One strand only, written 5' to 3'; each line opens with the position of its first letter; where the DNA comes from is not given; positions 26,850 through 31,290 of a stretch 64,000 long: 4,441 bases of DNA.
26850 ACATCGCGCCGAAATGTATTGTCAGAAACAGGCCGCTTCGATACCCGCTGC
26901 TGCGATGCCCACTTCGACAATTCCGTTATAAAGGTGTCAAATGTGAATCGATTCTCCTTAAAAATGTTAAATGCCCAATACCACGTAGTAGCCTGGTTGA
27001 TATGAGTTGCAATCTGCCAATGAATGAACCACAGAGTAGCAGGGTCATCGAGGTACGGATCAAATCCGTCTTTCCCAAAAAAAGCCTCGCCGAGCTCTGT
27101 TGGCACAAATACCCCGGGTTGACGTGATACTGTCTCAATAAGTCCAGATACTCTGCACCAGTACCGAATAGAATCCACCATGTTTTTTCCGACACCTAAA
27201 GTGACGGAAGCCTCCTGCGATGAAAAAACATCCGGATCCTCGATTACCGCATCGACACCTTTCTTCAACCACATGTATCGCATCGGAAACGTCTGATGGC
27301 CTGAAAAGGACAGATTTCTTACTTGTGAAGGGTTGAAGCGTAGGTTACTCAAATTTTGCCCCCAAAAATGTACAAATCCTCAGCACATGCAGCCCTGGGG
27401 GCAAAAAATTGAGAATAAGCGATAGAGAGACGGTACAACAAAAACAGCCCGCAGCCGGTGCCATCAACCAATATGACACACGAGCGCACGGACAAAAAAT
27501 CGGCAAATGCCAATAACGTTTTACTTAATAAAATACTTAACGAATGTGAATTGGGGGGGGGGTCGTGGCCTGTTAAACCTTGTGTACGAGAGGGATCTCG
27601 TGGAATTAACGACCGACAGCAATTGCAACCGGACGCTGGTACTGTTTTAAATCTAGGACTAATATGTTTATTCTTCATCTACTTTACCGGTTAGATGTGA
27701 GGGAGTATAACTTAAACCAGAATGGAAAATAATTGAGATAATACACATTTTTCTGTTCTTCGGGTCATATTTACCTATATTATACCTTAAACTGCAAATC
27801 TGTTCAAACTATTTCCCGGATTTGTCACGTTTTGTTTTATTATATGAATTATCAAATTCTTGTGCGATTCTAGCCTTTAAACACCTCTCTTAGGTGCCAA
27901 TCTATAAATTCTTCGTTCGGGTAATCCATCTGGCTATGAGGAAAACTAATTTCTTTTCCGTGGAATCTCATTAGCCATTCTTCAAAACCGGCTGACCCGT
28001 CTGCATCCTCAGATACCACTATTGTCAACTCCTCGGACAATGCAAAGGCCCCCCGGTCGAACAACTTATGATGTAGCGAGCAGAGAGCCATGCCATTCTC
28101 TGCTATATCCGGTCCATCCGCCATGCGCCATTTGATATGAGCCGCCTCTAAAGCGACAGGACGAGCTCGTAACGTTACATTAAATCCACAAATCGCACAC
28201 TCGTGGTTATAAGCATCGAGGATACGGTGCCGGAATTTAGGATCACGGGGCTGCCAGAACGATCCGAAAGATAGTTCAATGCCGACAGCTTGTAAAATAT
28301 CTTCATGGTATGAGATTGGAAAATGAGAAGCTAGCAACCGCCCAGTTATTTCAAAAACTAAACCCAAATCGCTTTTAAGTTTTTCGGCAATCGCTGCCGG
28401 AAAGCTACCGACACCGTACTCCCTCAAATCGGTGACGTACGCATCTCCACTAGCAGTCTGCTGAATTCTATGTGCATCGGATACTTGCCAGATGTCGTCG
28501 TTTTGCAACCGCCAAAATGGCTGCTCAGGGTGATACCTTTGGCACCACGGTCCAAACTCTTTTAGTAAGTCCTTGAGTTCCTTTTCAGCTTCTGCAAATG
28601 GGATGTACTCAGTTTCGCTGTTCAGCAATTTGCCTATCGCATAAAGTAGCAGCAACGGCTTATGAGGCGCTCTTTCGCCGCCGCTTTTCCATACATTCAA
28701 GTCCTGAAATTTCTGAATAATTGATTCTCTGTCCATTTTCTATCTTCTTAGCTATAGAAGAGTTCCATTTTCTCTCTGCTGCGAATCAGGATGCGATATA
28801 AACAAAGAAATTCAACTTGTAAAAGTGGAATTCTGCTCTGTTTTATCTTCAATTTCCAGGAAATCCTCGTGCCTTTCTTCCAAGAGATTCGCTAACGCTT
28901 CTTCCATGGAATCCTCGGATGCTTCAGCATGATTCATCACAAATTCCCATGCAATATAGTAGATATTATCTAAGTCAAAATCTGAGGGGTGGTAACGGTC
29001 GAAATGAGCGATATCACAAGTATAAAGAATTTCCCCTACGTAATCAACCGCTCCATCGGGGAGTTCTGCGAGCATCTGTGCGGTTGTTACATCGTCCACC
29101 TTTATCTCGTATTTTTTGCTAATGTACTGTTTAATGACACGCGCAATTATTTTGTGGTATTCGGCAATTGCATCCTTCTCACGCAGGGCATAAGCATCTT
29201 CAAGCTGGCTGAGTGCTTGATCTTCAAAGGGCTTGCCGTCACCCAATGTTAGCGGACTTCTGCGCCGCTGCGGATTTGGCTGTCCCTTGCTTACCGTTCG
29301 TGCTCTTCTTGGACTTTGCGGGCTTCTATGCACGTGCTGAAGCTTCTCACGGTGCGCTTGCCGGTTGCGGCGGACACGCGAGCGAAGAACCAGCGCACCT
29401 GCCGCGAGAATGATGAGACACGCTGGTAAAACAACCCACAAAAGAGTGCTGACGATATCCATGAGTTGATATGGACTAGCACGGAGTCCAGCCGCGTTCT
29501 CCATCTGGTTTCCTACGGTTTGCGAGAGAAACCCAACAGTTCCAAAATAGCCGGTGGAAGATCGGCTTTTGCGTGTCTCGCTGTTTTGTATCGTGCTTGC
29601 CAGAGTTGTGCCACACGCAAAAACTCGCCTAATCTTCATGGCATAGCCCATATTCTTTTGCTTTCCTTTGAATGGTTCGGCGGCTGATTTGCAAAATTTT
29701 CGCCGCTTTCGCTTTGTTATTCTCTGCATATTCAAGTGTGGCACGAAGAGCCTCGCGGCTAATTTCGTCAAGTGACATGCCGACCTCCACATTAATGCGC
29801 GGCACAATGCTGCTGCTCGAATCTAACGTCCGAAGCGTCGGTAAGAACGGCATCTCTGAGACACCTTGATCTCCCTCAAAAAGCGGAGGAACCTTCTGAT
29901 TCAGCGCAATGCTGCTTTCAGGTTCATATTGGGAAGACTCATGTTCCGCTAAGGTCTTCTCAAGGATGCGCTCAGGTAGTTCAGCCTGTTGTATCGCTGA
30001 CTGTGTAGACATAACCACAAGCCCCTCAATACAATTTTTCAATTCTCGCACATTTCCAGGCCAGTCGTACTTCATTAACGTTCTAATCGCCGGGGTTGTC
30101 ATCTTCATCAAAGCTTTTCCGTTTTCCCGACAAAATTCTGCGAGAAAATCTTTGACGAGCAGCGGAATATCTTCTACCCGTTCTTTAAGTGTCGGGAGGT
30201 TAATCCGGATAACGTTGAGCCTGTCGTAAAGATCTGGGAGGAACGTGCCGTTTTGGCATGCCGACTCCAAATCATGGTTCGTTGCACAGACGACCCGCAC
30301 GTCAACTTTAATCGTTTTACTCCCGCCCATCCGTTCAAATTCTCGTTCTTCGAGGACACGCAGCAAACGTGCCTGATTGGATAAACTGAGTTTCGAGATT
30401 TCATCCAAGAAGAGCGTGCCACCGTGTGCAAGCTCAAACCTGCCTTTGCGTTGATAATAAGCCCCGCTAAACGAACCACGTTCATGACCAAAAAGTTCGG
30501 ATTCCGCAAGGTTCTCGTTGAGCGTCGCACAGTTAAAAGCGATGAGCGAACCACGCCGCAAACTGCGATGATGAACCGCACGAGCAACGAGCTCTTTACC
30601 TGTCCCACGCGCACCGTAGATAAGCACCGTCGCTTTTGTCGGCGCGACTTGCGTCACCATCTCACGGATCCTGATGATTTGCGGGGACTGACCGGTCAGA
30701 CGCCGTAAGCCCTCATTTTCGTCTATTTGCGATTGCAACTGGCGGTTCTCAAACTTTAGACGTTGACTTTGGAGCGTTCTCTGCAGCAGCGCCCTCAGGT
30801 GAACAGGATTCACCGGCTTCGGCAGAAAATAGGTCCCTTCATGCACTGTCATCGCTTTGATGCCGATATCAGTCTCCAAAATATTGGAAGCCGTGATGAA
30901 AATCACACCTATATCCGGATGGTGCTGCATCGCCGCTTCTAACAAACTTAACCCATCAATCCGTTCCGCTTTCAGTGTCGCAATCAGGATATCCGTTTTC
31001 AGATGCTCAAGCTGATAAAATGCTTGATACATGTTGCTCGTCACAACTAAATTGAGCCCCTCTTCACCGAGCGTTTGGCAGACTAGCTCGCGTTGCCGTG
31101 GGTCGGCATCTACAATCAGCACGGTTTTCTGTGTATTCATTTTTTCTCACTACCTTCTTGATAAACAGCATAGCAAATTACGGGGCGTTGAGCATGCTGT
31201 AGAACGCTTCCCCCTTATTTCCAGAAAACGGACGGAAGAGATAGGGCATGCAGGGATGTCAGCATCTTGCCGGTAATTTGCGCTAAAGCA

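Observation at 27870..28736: Standalone HNH nuclease adjacent to the PT-like operon: possible modification-sensing Type IV effector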

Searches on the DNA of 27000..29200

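Call 65: search_rna_families(source=window, start=27000, end=29200, threshold=evalue, max_evalue=1)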
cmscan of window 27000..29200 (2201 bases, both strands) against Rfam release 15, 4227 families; matches with E-value up to 1: 0.
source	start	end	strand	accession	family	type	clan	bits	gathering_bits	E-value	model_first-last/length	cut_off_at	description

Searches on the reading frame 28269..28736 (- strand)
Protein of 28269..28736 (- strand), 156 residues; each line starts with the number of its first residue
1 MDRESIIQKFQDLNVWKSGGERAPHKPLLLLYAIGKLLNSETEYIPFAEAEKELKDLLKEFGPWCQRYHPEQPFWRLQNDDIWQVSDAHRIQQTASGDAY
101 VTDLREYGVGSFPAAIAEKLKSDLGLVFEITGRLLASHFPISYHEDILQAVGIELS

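Call 62: search_solved_structures(query=window:28269-28736:-, max_evalue=1, show_alignments=5)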
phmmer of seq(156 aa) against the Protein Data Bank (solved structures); distinct sequences matched with E-value up to 1: 8.
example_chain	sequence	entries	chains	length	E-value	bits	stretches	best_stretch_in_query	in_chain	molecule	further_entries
5zmo_A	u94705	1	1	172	9.4e-06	28.9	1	22-97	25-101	Uncharacterized protein McrA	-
5zmn_A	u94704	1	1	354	2.1e-05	27.8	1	22-97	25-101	Uncharacterized protein McrA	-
7cc9_A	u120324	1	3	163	2.8e-05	27.3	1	5-101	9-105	HNHc domain-containing protein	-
7ccj_A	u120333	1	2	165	2.9e-05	27.3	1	5-101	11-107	HNHc domain-containing protein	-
7ccd_A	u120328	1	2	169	3.1e-05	27.2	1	5-101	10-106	HNHc domain-containing protein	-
5zmm_A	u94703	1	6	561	5.2e-05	26.5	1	22-97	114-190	Uncharacterized protein McrA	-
8h0l_A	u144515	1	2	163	0.043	17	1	8-88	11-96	SBDHga1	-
1fnn_A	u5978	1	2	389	0.32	14.2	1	25-80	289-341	CELL DIVISION CONTROL PROTEIN 6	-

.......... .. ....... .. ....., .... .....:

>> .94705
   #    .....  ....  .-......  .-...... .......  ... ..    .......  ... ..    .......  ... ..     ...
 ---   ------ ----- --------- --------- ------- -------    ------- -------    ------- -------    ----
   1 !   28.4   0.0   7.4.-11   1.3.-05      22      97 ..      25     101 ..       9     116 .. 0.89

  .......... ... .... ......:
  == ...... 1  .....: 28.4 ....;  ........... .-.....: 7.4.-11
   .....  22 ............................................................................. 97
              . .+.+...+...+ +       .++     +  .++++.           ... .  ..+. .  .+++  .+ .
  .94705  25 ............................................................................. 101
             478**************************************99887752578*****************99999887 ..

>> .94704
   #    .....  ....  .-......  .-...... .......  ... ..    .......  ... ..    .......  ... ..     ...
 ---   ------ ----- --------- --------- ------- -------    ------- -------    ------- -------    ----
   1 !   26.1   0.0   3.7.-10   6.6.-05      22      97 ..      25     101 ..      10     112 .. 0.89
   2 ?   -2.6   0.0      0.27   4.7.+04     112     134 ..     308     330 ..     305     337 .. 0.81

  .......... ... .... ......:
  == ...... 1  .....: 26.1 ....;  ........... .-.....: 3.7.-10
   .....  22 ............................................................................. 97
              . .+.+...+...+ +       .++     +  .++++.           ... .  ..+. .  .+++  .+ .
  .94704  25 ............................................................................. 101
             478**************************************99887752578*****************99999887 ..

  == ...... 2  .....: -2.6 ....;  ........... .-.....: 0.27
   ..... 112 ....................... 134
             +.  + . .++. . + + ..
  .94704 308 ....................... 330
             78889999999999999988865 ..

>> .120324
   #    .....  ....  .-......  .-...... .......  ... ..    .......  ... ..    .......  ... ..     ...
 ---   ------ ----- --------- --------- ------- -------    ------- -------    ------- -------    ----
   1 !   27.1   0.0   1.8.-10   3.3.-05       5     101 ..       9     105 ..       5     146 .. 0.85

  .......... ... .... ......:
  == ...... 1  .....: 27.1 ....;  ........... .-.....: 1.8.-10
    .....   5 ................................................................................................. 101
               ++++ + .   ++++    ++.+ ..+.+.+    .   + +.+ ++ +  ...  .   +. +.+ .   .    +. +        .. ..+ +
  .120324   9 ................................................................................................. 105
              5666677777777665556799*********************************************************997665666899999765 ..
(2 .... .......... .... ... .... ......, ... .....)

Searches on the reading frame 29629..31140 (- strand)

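Call 3: search_protein_families(library=pfam, proteins=[window:29629-31140:-], max_evalue=0.01)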
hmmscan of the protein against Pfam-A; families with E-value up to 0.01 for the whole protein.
window:29629-31140:- (503 aa): 13 families
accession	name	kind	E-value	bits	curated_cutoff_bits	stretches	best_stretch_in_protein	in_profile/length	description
PF00158.32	Sigma54_activat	-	1e-63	214.5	20.2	1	149-313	2-167/168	Sigma-54 interaction domain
PF25601.1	AAA_lid_14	-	2.7e-26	91.6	27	1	319-402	1-84/87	AAA+ ATPase lid domain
PF14532.12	Sigma54_activ_2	-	2.9e-21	76.6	25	1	150-318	2-138/138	Sigma-54 interaction domain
PF00072.30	Response_reg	-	7.2e-13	49.1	30.2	1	7-119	1-110/111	Response regulator receiver domain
PF02954.25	HTH_8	-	2.8e-10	40.2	22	1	457-497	2-42/42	Bacterial regulatory protein, Fis family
PF07728.20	AAA_5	-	6.5e-10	39.6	22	1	172-307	2-138/139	AAA domain (dynein-related subfamily)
PF00004.35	AAA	-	1.8e-05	25.6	21.2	1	172-289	1-110/131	ATPase family associated with various cellular activities (AAA)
PF01078.27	Mg_chelatase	-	6.3e-05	22.9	20.3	1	226-288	93-157/207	Magnesium chelatase, subunit ChlI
PF13191.12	AAA_16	-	0.0004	21.3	32.6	1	147-202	1-57/167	AAA ATPase domain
PF20030.5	bpMoxR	-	0.0007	19.2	27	1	168-291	30-147/205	MoxR domain in the MoxR-vWA-beta-propeller ternary systems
PF13604.12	AAA_30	-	0.0016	18.7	27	0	160-266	8-115/191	AAA domain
PF13173.12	AAA_14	-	0.0017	18.8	27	1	171-251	4-74/129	AAA domain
PF07724.20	AAA_2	-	0.0089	16.5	27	0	169-295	3-131/166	AAA domain (Cdc48 subfamily)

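Call 4: search_protein_families(library=ncbifam, proteins=[window:29629-31140:-], max_evalue=0.01)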
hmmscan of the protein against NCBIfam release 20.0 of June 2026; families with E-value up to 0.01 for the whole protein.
window:29629-31140:- (503 aa): 70 families (the best 25 are shown)
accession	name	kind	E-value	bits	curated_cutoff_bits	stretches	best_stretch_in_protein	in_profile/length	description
NF008469.0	PRK11361.1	equivalog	1.6e-110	370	714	1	1-410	1-407/461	acetoacetate metabolism transcriptional regulator AtoC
TIGR01817.1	nifA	equivalog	4.1e-108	362.5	528.85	1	124-497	174-527/534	nif-specific transcriptional activator NifA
TIGR01818.1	ntrC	equivalog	8.7e-106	354.5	558.6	1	7-496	1-462/463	nitrogen regulation protein NR(I)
NF041552.1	TF_PrdR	equivalog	5.1e-104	348.7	795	2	124-405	245-527/577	sigma-54 dependent transcriptional regulator PrdR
TIGR02915.1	PEP_resp_reg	equivalog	1e-98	331.1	502.6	1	57-389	54-383/445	PEP-CTERM-box response regulator transcription factor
NF051870.1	NAssimRespRegNtrX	equivalog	1.3e-92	311.1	600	1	6-400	3-393/452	nitrogen assimilation response regulator NtrX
NF038308.1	RNA_repair_RtcR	equivalog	3.7e-92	309.9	650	1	125-492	159-506/530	RNA repair transcriptional activator RtcR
NF008176.1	PRK10923.1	equivalog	8.5e-92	308.2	620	1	5-410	4-402/469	nitrogen regulation protein NR(I)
NF007689.0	PRK10365.1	equivalog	6e-91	305.4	760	1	6-407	7-401/441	sigma-54-dependent response regulator transcription factor ZraR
NF003451.0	PRK05022.1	equivalog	1.4e-89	301.2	476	1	119-499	164-510/512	nitric oxide reductase transcriptional regulator NorR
NF041946.1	LuxO_transreg_Vib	equivalog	2.4e-87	293.6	800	1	28-497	20-460/463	quorum-sensing sigma-54 dependent transcriptional regulator LuxO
TIGR02974.1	phageshock_pspF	equivalog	1.2e-86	291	443.55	1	149-495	2-334/336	phage shock protein operon transcriptional activator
NF050807.1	TransRegFlbDCaul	equivalog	9.1e-81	272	750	2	149-388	121-361/454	sigma-54-dependent transcriptional regulator FlbD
NF011695.0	PRK15115.1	equivalog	9.4e-80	268.5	763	1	5-387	7-377/445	two-component system response regulator GlrR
NF011953.0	PRK15424.1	equivalog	6.9e-79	265.8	703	1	133-496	206-533/538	propionate catabolism operon regulatory protein PrpR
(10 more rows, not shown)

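Call 5: search_protein_families(library=padloc, proteins=[window:29629-31140:-], max_evalue=0.01)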
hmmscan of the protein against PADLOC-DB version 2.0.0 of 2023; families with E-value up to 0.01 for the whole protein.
window:29629-31140:- (503 aa): 5 families
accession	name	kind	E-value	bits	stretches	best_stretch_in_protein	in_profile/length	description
PDLC01995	RtcR_PspF2--CARF_AAA_HTH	-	3.4e-98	327.9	2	125-415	145-436/481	-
PDLC01994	RtcR_PspF1--CARF_AAA_HTH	-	1.6e-54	183.7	1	141-496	154-467/468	-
PDLC01993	RtcR--CARF_AAA_HTH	-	1.7e-53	179.8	1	148-394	182-438/523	-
PDLC04055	PD-T4-6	-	4.7e-05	20.3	1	3-127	364-487/496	-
PDLC04606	PDC-M37B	-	0.00019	18.7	1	172-378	177-382/390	-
